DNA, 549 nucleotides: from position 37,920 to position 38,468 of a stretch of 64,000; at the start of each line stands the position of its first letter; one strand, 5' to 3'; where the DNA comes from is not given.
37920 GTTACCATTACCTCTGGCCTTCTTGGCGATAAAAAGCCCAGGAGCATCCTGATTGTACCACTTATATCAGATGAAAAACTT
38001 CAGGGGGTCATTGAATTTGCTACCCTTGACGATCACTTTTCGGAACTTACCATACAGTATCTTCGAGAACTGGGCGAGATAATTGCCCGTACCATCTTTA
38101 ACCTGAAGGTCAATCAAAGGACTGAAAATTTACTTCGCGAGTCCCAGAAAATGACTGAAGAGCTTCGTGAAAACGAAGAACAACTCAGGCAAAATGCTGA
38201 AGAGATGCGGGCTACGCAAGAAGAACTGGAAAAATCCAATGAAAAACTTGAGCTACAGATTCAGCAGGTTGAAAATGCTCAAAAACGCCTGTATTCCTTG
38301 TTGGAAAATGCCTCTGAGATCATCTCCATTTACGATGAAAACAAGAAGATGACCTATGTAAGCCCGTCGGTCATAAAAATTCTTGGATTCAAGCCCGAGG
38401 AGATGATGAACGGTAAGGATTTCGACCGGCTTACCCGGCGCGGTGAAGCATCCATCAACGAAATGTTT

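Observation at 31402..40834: Candidate new signalling system: Che-type methylation module (CheR, CheR-like, CheB) in one operon with a SiaA/SiaB/SiaC-like PP2C partner switch, lacking CheA/CheW/CheY, MCP signalling domain and diguanylate cyclase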

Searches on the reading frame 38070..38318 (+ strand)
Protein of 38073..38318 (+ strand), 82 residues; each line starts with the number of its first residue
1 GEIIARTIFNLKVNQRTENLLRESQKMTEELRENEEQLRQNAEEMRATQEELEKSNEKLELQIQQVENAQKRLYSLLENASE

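Call 32: search_protein_families(library=pfam, proteins=[window:38073-38318:+], max_evalue=5)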
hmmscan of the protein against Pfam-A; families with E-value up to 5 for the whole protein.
seq(82 aa): 32 families (the best 25 are shown)
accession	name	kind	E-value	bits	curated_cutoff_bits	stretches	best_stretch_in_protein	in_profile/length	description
PF11887.13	Mce4_CUP1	-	0.0066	16.5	32.6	1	16-75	125-184/222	Cholesterol uptake porter CUP1 of Mce4, putative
PF01519.22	DUF16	-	0.034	15.1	40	1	12-75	38-101/104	Protein of unknown function DUF16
PF24245.1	INO80F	-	0.045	14.3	25.1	1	49-73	12-36/47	INO80 complex subunit F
PF06103.16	DUF948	-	0.078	13.6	37.2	1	11-73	22-84/89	Bacterial protein of unknown function (DUF948)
PF09177.16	STX6_10_61_N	-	0.098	13.6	29.4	1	16-76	16-76/99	Syntaxin 6/10/61, N-terminal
PF14282.11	FlxA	-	0.1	13.2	26.3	1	10-70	12-72/101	FlxA-like protein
PF02414.20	Borrelia_orfA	-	0.1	12.6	25.8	1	8-78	179-250/288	Borrelia ORF-A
PF04799.18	Fzo_mitofusin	-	0.13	12.2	27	1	24-80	92-145/161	fzo-like conserved region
PF06785.16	UPF0242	-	0.14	12.7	33.5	1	15-71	80-135/194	Uncharacterised protein family (UPF0242) N-terminus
PF07889.17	DUF1664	-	0.18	12.3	34.6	1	18-70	72-124/124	Protein of unknown function (DUF1664)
PF03908.18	Sec20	-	0.23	11.8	27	1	14-79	4-64/92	Sec20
PF14584.11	DUF4446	-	0.27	11.7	27.4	1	8-69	15-74/150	Protein of unknown function (DUF4446)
PF21037.2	CCDC138_cc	-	0.39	11.2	27.1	1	31-74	6-46/59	Coiled-coil-domain-containing protein 138, coiled-coil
PF11932.13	DUF3450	-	0.4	10.4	32.6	1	14-78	25-89/241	Protein of unknown function (DUF3450)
PF08653.15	DASH_Dam1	-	0.44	10.9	26.6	1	29-57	6-34/56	DASH complex subunit Dam1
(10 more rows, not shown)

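Call 78: search_protein_representatives(protein=window:38070-38312:+)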
Query: 81 residues. Proteins with E-value up to 0.001 (for the whole library): 1657; up to 1e-10: 118; up to 1e-30: 1. The best 150 are listed.
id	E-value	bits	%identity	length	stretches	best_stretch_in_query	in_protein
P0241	2.3e-37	141.2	43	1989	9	1-59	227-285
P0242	3.0e-30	118.8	47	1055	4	1-59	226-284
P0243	1.9e-28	113.1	49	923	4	1-71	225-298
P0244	3.3e-27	109.2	83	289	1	1-81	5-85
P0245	6.4e-27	108.3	49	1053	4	1-61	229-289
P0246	7.9e-27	108.0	75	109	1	1-81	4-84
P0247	8.9e-26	104.7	50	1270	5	1-56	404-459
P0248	2.6e-25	103.2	40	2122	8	2-59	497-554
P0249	5.1e-24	99.1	42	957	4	1-58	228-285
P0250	1.8e-23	97.4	42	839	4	1-68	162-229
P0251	5.0e-23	96.0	44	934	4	1-61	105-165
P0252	1.5e-22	94.5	71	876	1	2-81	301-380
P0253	4.1e-22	93.1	42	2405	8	2-59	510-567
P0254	4.7e-22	93.0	69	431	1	1-81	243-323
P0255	6.3e-22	92.5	45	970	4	1-60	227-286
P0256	8.3e-22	92.2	44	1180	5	2-62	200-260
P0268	3.9e-19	83.8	40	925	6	6-69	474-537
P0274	2.3e-17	78.2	60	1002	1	1-81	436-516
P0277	4.4e-17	77.3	62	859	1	1-81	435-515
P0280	5.9e-17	76.9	41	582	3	1-63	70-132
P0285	2.7e-16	74.8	62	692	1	3-81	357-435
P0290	1.1e-15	72.9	61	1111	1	2-81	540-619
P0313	2.5e-13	65.5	44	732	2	2-79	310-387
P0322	7.7e-13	63.9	55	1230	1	2-81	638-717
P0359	1.3e-10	56.9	56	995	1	1-81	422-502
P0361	1.5e-10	56.7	42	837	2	2-81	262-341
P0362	1.7e-10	56.5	50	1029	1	1-80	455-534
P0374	4.8e-10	55.1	49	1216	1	1-81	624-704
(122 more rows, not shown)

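Call 79: search_protein_families(library=pfam, proteins=[P0241, P0242, P0243, P0247, P0250, P0256, P0268, P0280], max_evalue=0.0001)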
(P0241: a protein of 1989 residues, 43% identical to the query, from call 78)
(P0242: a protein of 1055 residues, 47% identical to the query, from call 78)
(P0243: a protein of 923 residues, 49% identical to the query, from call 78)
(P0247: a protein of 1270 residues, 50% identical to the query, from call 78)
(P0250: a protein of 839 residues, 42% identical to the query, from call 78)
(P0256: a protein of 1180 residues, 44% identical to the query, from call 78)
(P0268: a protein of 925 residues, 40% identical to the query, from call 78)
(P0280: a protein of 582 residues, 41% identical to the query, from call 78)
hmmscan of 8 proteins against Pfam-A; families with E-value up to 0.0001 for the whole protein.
P0241 (1989 aa): 10 families
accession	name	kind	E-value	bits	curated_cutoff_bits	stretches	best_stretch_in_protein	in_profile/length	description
PF08448.16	PAS_4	-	6.1e-107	352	23.1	9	1151-1258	2-109/110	PAS fold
PF13426.13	PAS_9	-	2.4e-45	153.5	27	2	1155-1256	2-103/103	PAS domain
PF00989.32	PAS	-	8.9e-44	148.6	22.6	1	993-1101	2-113/113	PAS fold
PF13596.12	PAS_10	-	1.8e-23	83.7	22.1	0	1787-1895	1-106/106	PAS domain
PF13188.13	PAS_8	-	1.4e-21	76.1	21.8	0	1145-1199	2-58/65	PAS domain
PF13185.12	GAF_2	-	8.4e-16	58.9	28.6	1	108-235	10-135/136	GAF domain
PF01590.32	GAF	-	2.5e-11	44.7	22.4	1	101-235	1-133/133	GAF domain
PF12282.15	GAF_PdtaS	-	2.1e-08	34.6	23.7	0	1201-1260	75-134/145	Histidine kinase PdtaS, GAF domain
PF17202.10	sCache_3_3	-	4.3e-06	27.5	28.8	0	1561-1585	75-99/107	Single cache domain 3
PF08447.18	PAS_3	-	1.3e-05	25.8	25.6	0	1808-1855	2-50/89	PAS fold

P0242 (1055 aa): 10 families
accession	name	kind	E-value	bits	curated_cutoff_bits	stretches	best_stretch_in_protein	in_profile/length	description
PF08448.16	PAS_4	-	2.2e-52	176.4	23.1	5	930-1037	2-107/110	PAS fold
PF00989.32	PAS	-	4.8e-20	72.1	22.6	0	786-889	2-107/113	PAS fold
PF13426.13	PAS_9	-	9.4e-20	71.3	27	0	941-1037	9-103/103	PAS domain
PF13188.13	PAS_8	-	4.6e-15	55.3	21.8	0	790-842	6-57/65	PAS domain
PF13185.12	GAF_2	-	3.4e-14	53.6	28.6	1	102-234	8-135/136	GAF domain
PF13596.12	PAS_10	-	3.7e-13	50.5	22.1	0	928-1036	4-106/106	PAS domain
PF17202.10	sCache_3_3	-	4.8e-11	43.4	28.8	0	1012-1043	74-105/107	Single cache domain 3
PF04136.21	COG3_N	-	1.5e-07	31.9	27.9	0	727-790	12-75/147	Conserved oligomeric Golgi complex subunit 3, N-terminal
PF01590.32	GAF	-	2.5e-07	31.7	22.4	1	102-234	6-133/133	GAF domain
PF21482.3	KH_GLD-3_2nd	-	8.5e-06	26.4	27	0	520-571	16-68/69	GLD-3 2nd KH domain (aka KH3)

P0243 (923 aa): 6 families
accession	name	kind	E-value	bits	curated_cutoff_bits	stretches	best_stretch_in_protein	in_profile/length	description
PF08448.16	PAS_4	-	8.4e-34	116.5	23.1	2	630-736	3-109/110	PAS fold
PF13188.13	PAS_8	-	4.2e-18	65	21.8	1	791-830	3-42/65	PAS domain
PF00989.32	PAS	-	5.6e-18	65.4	22.6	0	627-732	6-113/113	PAS fold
PF13426.13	PAS_9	-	1.2e-17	64.5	27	0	633-734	2-103/103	PAS domain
PF13185.12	GAF_2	-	2.4e-12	47.7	28.6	1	99-233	6-135/136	GAF domain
PF01590.32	GAF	-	7.5e-08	33.4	22.4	1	99-233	4-133/133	GAF domain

P0247 (1270 aa): 13 families
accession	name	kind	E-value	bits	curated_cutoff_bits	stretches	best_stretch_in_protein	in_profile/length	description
PF08447.18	PAS_3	-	5.3e-95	312.3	25.6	4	1173-1257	2-88/89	PAS fold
PF13426.13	PAS_9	-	7e-90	296.5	27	5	1162-1263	4-103/103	PAS domain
PF00989.32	PAS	-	5.2e-82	271.7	22.6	5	826-917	17-109/113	PAS fold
PF08448.16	PAS_4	-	1.4e-48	164.1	23.1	4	1167-1264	12-108/110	PAS fold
PF13188.13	PAS_8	-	3e-26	90.8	21.8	1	469-513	2-43/65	PAS domain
PF13185.12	GAF_2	-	3.9e-12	47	28.6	1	275-410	3-133/136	GAF domain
PF24990.1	PAS_13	-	2.9e-09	37.8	27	0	830-857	10-37/143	ERT1/acuK family PAS domain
PF01590.32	GAF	-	5.1e-08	34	22.4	1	276-410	2-131/133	GAF domain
PF24820.1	Diguanyl_cycl_sensor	-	5.1e-08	33.3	28.1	0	479-563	7-93/109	Diguanylate cyclase-like sensor domain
PF00672.30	HAMP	-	3.6e-06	27.6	25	0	159-207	2-51/53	HAMP domain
PF14598.12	PAS_11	-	3.7e-06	27.3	25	0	657-740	9-92/109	PAS domain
PF08223.16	PaaX_C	-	2.5e-05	25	22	0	857-896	50-89/91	PaaX-like protein C-terminal domain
PF09066.15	B2-adapt-app_C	-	4.4e-05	23.9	22.6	0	1031-1058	4-31/112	Beta2-adaptin appendage, C-terminal sub-domain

P0250 (839 aa): 14 families
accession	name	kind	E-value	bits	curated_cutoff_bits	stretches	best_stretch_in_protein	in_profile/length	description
PF08448.16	PAS_4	-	7.6e-31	107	23.1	3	725-832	2-108/110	PAS fold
PF13426.13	PAS_9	-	2e-21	76.6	27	1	239-335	8-102/103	PAS domain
PF00989.32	PAS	-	5.4e-14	52.6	22.6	0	228-325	7-104/113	PAS fold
PF13185.12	GAF_2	-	1.4e-12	48.5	28.6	1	34-170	3-135/136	GAF domain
PF08447.18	PAS_3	-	2.1e-10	41.2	25.6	1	246-328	3-86/89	PAS fold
PF13188.13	PAS_8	-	4.4e-08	33.2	21.8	0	719-751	2-34/65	PAS domain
PF01590.32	GAF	-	1.8e-07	32.2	22.4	1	35-169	2-132/133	GAF domain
PF21007.2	FBF1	-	2.5e-07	30.1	45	0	323-386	391-455/524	Fas-binding factor 1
PF04136.21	COG3_N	-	2.9e-06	27.7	27.9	0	672-725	24-77/147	Conserved oligomeric Golgi complex subunit 3, N-terminal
PF07200.18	Mod_r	-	6.1e-06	26.7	30.1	0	662-725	26-89/146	Modifier of rudimentary (Mod(r)) protein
PF17675.6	APG6_N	-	7.8e-06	26.8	45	0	338-384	45-91/132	Apg6 coiled-coil region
PF06818.20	Fez1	-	2.6e-05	25.2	34.4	0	151-224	19-85/199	Fez1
PF13863.11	DUF4200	-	6.9e-05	23.6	29.7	0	338-381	9-52/119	Domain of unknown function (DUF4200)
PF14817.11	HAUS5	-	7.3e-05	22.2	25.6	0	494-551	69-126/643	HAUS augmin-like complex subunit 5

P0256 (1180 aa): 10 families
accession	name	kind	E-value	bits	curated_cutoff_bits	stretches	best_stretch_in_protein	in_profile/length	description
PF08447.18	PAS_3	-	1.3e-95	314.3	25.6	5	938-1022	2-88/89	PAS fold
PF13426.13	PAS_9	-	4.3e-94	310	27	6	926-1028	3-103/103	PAS domain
PF08448.16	PAS_4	-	4.5e-76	252.6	23.1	6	1074-1175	7-106/110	PAS fold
PF00989.32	PAS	-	4.4e-75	249.4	22.6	6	925-1020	11-107/113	PAS fold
PF13188.13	PAS_8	-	1.3e-28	98.4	21.8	1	263-308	1-43/65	PAS domain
PF24820.1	Diguanyl_cycl_sensor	-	3.6e-12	46.6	28.1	0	269-376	2-109/109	Diguanylate cyclase-like sensor domain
PF13185.12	GAF_2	-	2.1e-11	44.6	28.6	1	71-206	3-134/136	GAF domain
PF04678.18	MCU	-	4.2e-06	27.4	30.8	0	530-582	32-84/177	Mitochondrial calcium uniporter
PF12630.12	Pox_polyA_pol_N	-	7.5e-06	26.7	27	0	524-581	25-81/108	Poxvirus poly(A) polymerase N-terminal domain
PF01590.32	GAF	-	2.7e-05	25.2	22.4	1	71-205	1-131/133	GAF domain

P0268 (925 aa): 2 families
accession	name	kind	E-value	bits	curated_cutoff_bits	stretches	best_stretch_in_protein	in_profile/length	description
PF13185.12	GAF_2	-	1.9e-12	48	28.6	1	340-474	2-132/136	GAF domain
PF01590.32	GAF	-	2.1e-11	44.9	22.4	1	341-474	1-130/133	GAF domain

P0280 (582 aa): 7 families
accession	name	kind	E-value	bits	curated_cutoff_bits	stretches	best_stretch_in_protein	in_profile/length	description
PF08448.16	PAS_4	-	2.5e-31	108.6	23.1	3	307-413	1-107/110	PAS fold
PF13426.13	PAS_9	-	1.4e-11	45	27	0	312-413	2-103/103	PAS domain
PF13188.13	PAS_8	-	5.8e-10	39.1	21.8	0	137-193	4-59/65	PAS domain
PF00989.32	PAS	-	5.9e-09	36.4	22.6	0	472-575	5-109/113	PAS fold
PF13185.12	GAF_2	-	4.5e-08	33.8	28.6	1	2-77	57-134/136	GAF domain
PF01590.32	GAF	-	2.3e-05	25.4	22.4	1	2-77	55-132/133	GAF domain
PF17202.10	sCache_3_3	-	8.4e-05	23.3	28.8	0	357-416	46-102/107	Single cache domain 3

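Call 81: find_encoding_contigs(protein=P0241, flank=10000, max_places=2)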
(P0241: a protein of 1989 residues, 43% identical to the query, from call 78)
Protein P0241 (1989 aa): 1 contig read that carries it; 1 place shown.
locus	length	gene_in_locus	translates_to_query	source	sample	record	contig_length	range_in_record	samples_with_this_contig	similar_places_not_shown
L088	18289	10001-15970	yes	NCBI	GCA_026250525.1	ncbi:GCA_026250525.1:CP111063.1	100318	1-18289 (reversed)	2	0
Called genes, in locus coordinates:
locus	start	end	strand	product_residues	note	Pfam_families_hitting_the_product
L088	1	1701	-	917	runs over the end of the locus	-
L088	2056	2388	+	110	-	PF03551:PadR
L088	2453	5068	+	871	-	PF12704:MacB_PCD, PF02687:FtsX, PF12704:MacB_PCD (weak), PF02687:FtsX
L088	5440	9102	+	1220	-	PF13188:PAS_8 (faint), PF00989:PAS (faint), PF13426:PAS_9 (faint), PF08448:PAS_4, PF06580:His_kinase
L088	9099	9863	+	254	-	PF00072:Response_reg, PF04397:LytTR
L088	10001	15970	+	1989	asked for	PF01590:GAF, PF13185:GAF_2, PF13596:PAS_10 (faint), PF08448:PAS_4, PF00989:PAS (weak), PF08448:PAS_4, PF13426:PAS_9 (weak), PF08448:PAS_4, +3 more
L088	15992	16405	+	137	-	-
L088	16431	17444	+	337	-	PF00512:HisKA, PF02518:HATPase_c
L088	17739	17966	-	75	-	-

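Call 83: find_encoding_contigs(protein=P0268, flank=10000, max_places=2)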
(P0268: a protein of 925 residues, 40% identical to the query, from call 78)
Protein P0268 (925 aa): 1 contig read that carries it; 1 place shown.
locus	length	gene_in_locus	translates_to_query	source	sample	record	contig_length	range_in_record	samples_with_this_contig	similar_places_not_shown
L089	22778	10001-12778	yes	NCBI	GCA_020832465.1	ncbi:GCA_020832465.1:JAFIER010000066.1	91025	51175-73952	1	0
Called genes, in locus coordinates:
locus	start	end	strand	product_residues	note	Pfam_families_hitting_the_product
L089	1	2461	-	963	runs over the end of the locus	PF00989:PAS (weak), PF08448:PAS_4 (weak), PF13426:PAS_9 (weak), PF08447:PAS_3, PF00989:PAS, PF13188:PAS_8 (weak), PF13426:PAS_9, PF02518:HATPase_c, +5 more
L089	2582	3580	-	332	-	PF01435:Peptidase_M48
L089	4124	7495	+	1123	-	PF02384:N6_Mtase, PF20473:MmeI_Mtase, PF07669:Eco57I, PF18135:Type_ISP_C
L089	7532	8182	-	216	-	-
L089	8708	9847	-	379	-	PF00278:Orn_DAP_Arg_deC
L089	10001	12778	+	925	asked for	PF01590:GAF, PF13185:GAF_2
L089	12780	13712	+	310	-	PF13480:Acetyltransf_6 (weak)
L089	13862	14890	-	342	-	PF02912:Phe_tRNA-synt_N, PF01409:tRNA-synt_2d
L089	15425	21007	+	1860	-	PF00754:F5_F8_type_C (faint), PF21471:Reelin_subrepeat-B (faint), PF18942:DUF5689 (weak), PF03372:Exo_endo_phos, PF00041:fn3 (weak), PF16656:Pur_ac_phosph_N (faint), PF19081:Ig_7, PF18962:Por_Secre_tail, +1 more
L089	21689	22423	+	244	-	PF04264:YceI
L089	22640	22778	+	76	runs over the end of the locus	PF09413:DUF2007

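Call 84: find_encoding_contigs(protein=P0248, flank=10000, max_places=2)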
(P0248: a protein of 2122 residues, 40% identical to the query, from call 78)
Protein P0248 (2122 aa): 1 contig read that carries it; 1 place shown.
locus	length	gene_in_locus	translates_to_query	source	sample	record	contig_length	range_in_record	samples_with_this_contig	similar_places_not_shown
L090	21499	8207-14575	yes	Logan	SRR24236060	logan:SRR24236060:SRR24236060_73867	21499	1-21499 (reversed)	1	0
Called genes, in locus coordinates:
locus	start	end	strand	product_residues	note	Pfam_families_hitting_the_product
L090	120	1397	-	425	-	PF16491:Peptidase_M48_N, PF01435:Peptidase_M48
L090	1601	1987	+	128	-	PF00072:Response_reg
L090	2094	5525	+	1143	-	-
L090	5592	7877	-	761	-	PF13185:GAF_2, PF01590:GAF, PF08447:PAS_3 (weak), PF08448:PAS_4 (weak), PF13426:PAS_9, PF08448:PAS_4, PF00989:PAS, PF13426:PAS_9, +4 more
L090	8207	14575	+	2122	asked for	PF17201:Cache_3-Cache_2, PF13185:GAF_2, PF08447:PAS_3, PF08448:PAS_4, PF13426:PAS_9, PF08448:PAS_4, PF08448:PAS_4, PF08448:PAS_4, +18 more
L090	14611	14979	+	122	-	PF00072:Response_reg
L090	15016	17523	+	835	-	PF00989:PAS (faint), PF08448:PAS_4, PF13188:PAS_8 (weak), PF13426:PAS_9, PF00512:HisKA, PF02518:HATPase_c, PF00072:Response_reg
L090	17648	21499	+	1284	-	?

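Call 85: find_encoding_contigs(protein=P0247, flank=10000, max_places=2)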
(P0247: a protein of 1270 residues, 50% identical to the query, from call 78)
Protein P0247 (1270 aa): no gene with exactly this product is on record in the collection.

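Call 87: search_protein_families(library=pfam, proteins=[P0274, P0277, P0285, P0290, P0322, P0359, P0362, P0374, P0313, P0361], max_evalue=0.00001)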
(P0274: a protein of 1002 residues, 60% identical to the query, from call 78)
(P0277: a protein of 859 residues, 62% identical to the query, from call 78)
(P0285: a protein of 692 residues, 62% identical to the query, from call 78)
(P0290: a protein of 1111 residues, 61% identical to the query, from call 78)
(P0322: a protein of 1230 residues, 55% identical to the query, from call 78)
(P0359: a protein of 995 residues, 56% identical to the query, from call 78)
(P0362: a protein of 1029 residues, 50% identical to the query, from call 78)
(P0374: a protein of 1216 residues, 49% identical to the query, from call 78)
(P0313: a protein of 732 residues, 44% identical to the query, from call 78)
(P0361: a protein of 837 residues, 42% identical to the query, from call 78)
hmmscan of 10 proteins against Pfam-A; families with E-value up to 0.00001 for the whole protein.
P0274 (1002 aa): 6 families
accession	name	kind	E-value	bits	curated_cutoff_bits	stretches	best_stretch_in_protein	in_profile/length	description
PF08448.16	PAS_4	-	5.3e-18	65.7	23.1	1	631-739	2-109/110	PAS fold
PF13426.13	PAS_9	-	1.1e-17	64.7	27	2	518-612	2-103/103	PAS domain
PF07228.17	SpoIIE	-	2.7e-15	57.2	25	1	803-1001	4-190/192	Stage II sporulation protein E (SpoIIE)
PF00989.32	PAS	-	5.4e-15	55.8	22.6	1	625-735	2-113/113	PAS fold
PF13185.12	GAF_2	-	1.3e-10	42.1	28.6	1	310-442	3-133/136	GAF domain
PF01590.32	GAF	-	3.6e-06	28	22.4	0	311-444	2-133/133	GAF domain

P0277 (859 aa): 5 families
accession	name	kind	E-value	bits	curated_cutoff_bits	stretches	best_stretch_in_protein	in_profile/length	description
PF13426.13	PAS_9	-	2.2e-19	70.1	27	2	519-619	4-103/103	PAS domain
PF08448.16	PAS_4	-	1.8e-16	60.8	23.1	2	648-745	13-109/110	PAS fold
PF00989.32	PAS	-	2.9e-14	53.5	22.6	1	507-617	2-113/113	PAS fold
PF08447.18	PAS_3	-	4e-14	53.1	25.6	1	530-603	3-76/89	PAS fold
PF13185.12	GAF_2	-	4.1e-08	33.9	28.6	1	308-441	6-133/136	GAF domain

P0285 (692 aa): 5 families
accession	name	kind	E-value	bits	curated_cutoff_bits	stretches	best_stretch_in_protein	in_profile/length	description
PF00989.32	PAS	-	2.1e-24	86.2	22.6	2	552-662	2-113/113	PAS fold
PF08448.16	PAS_4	-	3.5e-22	79.1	23.1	2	558-666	2-109/110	PAS fold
PF13426.13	PAS_9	-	5.3e-17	62.4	27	2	441-539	6-103/103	PAS domain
PF08447.18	PAS_3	-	3.7e-12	46.8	25.6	1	450-524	3-77/89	PAS fold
PF13185.12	GAF_2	-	2.7e-10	41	28.6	1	224-362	2-134/136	GAF domain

P0290 (1111 aa): 7 families
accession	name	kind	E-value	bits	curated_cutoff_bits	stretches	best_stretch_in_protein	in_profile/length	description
PF07228.17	SpoIIE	-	1.5e-19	71.1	25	1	913-1108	3-188/192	Stage II sporulation protein E (SpoIIE)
PF13426.13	PAS_9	-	5.4e-18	65.6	27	1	623-723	4-103/103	PAS domain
PF08448.16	PAS_4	-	2.4e-17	63.6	23.1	2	742-850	2-109/110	PAS fold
PF00989.32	PAS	-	4.4e-14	52.9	22.6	1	611-721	2-113/113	PAS fold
PF13185.12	GAF_2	-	6.4e-13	49.5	28.6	1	410-547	3-135/136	GAF domain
PF00672.30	HAMP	-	2.5e-09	37.8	25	1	293-343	2-52/53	HAMP domain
PF08447.18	PAS_3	-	1.1e-08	35.7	25.6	1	634-705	3-75/89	PAS fold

P0322 (1230 aa): 10 families
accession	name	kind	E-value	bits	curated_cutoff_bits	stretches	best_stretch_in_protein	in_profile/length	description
PF07228.17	SpoIIE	-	4.5e-19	69.6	25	1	1026-1230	2-191/192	Stage II sporulation protein E (SpoIIE)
PF13426.13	PAS_9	-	1.5e-12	48.2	27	1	721-820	4-103/103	PAS domain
PF08448.16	PAS_4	-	1.9e-12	47.8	23.1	0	714-822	1-109/110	PAS fold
PF13185.12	GAF_2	-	2e-12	47.9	28.6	1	508-643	2-133/136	GAF domain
PF00989.32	PAS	-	7.2e-11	42.5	22.6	0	709-802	2-96/113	PAS fold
PF00672.30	HAMP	-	5.4e-10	39.9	25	1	393-442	3-52/53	HAMP domain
PF01590.32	GAF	-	7.5e-07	30.2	22.4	0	509-644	1-132/133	GAF domain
PF13492.12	GAF_3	-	1.5e-06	29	27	1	509-641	1-123/129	GAF domain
PF13188.13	PAS_8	-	1.6e-06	28.2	21.8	0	709-755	2-48/65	PAS domain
PF08447.18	PAS_3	-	7.8e-06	26.5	25.6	0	732-802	3-75/89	PAS fold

P0359 (995 aa): 7 families
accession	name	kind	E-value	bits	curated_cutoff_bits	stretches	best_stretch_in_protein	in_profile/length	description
PF07228.17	SpoIIE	-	3.1e-17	63.6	25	1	795-994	2-190/192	Stage II sporulation protein E (SpoIIE)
PF13426.13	PAS_9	-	3.2e-17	63.1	27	1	506-606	4-103/103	PAS domain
PF08448.16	PAS_4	-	4.4e-15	56.3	23.1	1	627-733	4-109/110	PAS fold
PF00989.32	PAS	-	2.4e-13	50.5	22.6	1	494-604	2-113/113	PAS fold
PF13185.12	GAF_2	-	5.8e-12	46.4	28.6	1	295-430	3-135/136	GAF domain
PF08447.18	PAS_3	-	7.3e-08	33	25.6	1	517-585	3-72/89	PAS fold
PF01590.32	GAF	-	4.1e-06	27.8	22.4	1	299-428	5-131/133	GAF domain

P0362 (1029 aa): 6 families
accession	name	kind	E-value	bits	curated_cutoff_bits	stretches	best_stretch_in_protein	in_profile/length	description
PF00989.32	PAS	-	5e-19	68.8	22.6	2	528-636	3-112/113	PAS fold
PF07228.17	SpoIIE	-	5.3e-19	69.4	25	1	829-1028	3-190/192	Stage II sporulation protein E (SpoIIE)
PF13426.13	PAS_9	-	2e-16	60.6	27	2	538-639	3-103/103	PAS domain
PF08448.16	PAS_4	-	2.3e-15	57.2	23.1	1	658-767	2-110/110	PAS fold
PF13185.12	GAF_2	-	4.7e-09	37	28.6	1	327-462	3-134/136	GAF domain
PF08447.18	PAS_3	-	9.3e-08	32.7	25.6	1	549-624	2-78/89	PAS fold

P0374 (1216 aa): 5 families
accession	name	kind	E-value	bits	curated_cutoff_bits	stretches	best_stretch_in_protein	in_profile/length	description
PF07228.17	SpoIIE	-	7e-18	65.7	25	1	1004-1215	3-190/192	Stage II sporulation protein E (SpoIIE)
PF08448.16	PAS_4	-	2.6e-12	47.4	23.1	0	832-940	2-108/110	PAS fold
PF13426.13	PAS_9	-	3.2e-12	47.1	27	1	716-813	9-103/103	PAS domain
PF00989.32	PAS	-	3.1e-10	40.5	22.6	0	826-937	2-113/113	PAS fold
PF00672.30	HAMP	-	1.7e-07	31.9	25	1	367-417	2-52/53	HAMP domain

P0313 (732 aa): 3 families
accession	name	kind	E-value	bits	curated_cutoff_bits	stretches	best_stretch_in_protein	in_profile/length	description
PF01590.32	GAF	-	2.4e-25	90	22.4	2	531-671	2-132/133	GAF domain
PF13185.12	GAF_2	-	2.9e-22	79.8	28.6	1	180-317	3-135/136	GAF domain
PF08448.16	PAS_4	-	2.6e-09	37.7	23.1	1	386-490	1-109/110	PAS fold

P0361 (837 aa): 7 families
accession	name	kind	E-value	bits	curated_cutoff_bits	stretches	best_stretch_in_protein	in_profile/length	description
PF02785.25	Biotin_carb_C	-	1.7e-22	80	32.4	1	2-84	23-105/108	Biotin carboxylase C-terminal domain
PF07228.17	SpoIIE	-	1.1e-19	71.6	25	1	635-837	2-191/192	Stage II sporulation protein E (SpoIIE)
PF08448.16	PAS_4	-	5.1e-19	69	23.1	2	339-447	2-109/110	PAS fold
PF13426.13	PAS_9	-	7.8e-18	65.1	27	1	345-445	4-103/103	PAS domain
PF00989.32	PAS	-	4.1e-13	49.8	22.6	1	334-443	3-113/113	PAS fold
PF13185.12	GAF_2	-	4e-11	43.7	28.6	1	144-269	14-135/136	GAF domain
PF13188.13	PAS_8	-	5.1e-06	26.6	21.8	0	333-390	2-58/65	PAS domain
